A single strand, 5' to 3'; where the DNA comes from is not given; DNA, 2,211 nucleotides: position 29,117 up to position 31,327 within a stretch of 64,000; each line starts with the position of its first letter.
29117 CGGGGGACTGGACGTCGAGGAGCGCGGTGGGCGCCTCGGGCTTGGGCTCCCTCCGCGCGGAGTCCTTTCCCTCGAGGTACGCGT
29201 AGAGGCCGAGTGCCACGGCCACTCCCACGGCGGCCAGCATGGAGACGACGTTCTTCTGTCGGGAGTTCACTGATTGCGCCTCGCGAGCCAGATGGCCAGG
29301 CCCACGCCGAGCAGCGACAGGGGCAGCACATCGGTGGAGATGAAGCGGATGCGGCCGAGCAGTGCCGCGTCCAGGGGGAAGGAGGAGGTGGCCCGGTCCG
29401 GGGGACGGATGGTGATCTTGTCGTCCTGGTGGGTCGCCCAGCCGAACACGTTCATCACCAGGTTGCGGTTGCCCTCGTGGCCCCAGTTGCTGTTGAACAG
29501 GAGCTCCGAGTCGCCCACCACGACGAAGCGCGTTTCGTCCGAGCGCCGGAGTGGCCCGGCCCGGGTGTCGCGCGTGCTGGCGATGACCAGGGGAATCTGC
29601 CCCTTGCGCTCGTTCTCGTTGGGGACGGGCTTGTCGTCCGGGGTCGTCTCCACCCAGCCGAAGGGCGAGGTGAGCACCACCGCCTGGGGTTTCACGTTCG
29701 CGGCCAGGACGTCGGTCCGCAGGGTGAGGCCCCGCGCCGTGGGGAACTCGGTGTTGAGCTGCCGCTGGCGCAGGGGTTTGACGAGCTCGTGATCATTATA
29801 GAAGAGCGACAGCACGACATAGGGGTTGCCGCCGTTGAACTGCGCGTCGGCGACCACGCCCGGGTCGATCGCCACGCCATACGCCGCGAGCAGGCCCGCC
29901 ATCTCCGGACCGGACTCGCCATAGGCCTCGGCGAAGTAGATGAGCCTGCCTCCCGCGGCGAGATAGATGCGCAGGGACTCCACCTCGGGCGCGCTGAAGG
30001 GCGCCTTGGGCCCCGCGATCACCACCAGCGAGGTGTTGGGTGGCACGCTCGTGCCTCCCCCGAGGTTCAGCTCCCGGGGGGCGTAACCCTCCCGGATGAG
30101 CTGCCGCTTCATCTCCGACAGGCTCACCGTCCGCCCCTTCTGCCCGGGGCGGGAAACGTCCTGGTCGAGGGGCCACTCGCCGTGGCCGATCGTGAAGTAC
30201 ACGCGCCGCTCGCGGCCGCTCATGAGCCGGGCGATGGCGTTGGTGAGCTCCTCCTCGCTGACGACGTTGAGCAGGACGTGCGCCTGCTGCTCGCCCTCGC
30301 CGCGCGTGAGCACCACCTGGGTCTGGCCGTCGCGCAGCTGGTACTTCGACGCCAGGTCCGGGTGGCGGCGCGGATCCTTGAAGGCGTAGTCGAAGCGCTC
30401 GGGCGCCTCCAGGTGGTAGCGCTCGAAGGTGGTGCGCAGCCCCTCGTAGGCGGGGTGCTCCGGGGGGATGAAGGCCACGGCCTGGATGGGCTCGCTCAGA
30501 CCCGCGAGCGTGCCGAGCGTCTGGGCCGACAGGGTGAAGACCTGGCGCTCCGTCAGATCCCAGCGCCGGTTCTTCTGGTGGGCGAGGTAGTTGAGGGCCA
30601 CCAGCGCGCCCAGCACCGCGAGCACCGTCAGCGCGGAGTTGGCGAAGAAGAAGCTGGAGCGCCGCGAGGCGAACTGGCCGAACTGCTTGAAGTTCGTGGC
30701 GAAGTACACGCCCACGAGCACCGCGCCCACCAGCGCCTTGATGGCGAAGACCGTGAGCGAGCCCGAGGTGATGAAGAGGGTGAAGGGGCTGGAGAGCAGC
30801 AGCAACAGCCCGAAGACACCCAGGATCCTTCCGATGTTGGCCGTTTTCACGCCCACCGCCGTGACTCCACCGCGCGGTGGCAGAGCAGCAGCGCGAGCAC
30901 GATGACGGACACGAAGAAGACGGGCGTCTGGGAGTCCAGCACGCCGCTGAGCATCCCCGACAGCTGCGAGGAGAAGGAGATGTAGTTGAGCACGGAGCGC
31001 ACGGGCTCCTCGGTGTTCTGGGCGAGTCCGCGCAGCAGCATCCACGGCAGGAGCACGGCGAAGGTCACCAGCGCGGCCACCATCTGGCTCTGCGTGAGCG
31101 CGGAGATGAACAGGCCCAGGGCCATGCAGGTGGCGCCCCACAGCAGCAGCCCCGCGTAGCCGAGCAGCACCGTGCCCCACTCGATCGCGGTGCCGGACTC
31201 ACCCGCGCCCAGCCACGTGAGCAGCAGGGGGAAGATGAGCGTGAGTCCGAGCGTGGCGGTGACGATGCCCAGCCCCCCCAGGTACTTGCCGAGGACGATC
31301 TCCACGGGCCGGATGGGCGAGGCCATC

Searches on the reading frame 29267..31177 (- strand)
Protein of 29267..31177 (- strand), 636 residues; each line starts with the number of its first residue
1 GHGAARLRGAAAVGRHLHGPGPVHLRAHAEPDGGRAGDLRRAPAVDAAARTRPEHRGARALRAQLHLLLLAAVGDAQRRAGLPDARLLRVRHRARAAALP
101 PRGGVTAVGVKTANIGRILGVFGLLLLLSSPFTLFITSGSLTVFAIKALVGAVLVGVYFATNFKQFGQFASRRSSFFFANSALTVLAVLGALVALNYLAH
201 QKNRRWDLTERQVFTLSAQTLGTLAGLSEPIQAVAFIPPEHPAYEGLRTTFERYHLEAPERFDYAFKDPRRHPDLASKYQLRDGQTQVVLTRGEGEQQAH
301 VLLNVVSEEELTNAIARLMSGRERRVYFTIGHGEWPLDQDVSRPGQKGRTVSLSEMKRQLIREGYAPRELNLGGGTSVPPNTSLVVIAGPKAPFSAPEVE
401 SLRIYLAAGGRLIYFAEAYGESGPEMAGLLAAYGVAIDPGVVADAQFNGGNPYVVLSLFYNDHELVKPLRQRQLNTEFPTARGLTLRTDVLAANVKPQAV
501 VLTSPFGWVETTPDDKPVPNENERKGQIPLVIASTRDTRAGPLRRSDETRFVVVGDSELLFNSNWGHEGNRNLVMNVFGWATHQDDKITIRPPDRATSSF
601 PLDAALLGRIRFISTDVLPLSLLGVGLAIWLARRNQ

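Call 56: search_protein_families(library=pfam, proteins=[window:29267-31177:-], max_evalue=0.001)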
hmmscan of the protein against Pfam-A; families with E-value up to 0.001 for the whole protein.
window:29267-31177:- (636 aa): 4 families
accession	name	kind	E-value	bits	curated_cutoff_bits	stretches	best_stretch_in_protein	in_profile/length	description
PF09822.16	ABC_transp_aux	-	1.3e-19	71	34.7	1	324-564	2-263/288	ABC-type uncharacterized transport system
PF23357.1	DUF7088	-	3.4e-07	30.8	27.8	1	211-299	2-96/105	Domain of unknown function (DUF7088)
PF14258.12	DUF4350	-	1e-05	26.4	30.4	1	379-577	36-180/181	Domain of unknown function (DUF4350)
PF23355.1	IFT52_GIFT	-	3e-05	23.7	27.2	0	381-442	45-108/246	IFT52 GIFT domain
